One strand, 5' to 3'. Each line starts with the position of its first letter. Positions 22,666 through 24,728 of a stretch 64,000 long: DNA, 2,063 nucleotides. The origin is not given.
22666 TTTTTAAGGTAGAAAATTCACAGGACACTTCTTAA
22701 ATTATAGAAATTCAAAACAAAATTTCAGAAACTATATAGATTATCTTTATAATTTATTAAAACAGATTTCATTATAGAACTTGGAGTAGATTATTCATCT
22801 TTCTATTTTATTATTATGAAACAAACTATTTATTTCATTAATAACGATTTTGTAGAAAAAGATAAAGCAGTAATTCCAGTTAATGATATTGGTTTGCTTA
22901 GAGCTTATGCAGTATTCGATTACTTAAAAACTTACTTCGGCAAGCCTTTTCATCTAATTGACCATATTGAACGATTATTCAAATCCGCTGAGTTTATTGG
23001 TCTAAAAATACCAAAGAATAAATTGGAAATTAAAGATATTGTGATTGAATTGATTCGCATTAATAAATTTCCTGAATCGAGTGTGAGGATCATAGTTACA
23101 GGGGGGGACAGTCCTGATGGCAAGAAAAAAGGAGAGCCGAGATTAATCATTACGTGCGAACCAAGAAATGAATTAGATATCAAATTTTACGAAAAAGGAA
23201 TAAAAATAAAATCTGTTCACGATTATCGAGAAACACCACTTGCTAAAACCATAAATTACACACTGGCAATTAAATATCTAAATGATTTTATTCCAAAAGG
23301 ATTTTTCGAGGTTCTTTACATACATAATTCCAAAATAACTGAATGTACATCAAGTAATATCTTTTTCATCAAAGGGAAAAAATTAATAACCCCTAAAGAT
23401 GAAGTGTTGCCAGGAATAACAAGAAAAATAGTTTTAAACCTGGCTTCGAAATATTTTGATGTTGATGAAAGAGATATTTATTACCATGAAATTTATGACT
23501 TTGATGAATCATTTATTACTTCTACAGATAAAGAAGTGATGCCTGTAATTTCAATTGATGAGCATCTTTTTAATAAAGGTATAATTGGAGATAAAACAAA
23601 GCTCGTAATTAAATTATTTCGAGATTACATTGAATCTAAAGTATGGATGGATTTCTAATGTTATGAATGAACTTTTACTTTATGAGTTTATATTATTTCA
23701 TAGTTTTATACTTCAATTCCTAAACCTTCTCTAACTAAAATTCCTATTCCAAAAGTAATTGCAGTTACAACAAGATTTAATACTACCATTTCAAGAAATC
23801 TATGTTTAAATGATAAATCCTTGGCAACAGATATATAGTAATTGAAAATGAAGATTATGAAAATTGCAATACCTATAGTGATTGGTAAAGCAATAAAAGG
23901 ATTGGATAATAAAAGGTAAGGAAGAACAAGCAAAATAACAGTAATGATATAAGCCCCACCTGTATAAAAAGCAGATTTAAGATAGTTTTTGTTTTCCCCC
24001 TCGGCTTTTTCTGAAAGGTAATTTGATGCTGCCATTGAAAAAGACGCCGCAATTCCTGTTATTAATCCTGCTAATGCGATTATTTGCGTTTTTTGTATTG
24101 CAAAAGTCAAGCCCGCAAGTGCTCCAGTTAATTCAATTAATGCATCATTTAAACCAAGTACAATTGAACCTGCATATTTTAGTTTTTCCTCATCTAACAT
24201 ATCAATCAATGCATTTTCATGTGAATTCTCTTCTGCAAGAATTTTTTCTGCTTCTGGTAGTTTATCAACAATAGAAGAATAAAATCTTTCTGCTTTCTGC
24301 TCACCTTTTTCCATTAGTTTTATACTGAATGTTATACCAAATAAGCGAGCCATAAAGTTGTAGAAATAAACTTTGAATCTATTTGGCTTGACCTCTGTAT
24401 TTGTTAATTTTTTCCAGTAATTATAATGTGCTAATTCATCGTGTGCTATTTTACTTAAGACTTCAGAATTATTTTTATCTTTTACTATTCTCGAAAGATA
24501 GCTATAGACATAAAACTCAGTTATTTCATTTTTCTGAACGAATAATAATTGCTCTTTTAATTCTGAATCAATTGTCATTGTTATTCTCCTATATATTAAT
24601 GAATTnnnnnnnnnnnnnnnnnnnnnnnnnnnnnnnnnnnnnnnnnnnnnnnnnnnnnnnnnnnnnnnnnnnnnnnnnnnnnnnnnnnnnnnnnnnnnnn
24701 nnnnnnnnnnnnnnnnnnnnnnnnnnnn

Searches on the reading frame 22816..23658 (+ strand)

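Call 29: search_protein_families(library=pfam, proteins=[window:22816-23658:+], max_evalue=0.00001)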
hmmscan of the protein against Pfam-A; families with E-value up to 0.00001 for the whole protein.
window:22816-23658:+ (280 aa): 1 family
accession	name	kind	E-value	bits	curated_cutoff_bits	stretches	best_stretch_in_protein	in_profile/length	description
PF01063.24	Aminotran_4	-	4.3e-45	154.7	28.5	1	33-247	2-223/223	Amino-transferase class IV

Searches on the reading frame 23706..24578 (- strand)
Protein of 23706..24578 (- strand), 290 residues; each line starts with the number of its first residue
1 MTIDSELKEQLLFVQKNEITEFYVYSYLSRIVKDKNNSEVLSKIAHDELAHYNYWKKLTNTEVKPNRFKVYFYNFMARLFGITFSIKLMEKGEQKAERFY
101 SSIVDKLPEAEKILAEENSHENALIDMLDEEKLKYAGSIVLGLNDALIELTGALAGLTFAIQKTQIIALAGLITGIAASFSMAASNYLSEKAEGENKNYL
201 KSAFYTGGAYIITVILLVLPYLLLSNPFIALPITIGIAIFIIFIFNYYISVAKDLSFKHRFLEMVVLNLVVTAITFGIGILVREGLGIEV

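Call 29: search_protein_families(library=pfam, proteins=[window:23706-24578:-], max_evalue=0.00001)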
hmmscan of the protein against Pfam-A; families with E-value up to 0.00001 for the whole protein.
window:23706-24578:- (290 aa): 1 family
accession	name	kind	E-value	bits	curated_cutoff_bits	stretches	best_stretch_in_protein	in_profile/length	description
PF01988.24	VIT1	-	2.4e-16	60.6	28.1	2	138-196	3-62/214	VIT family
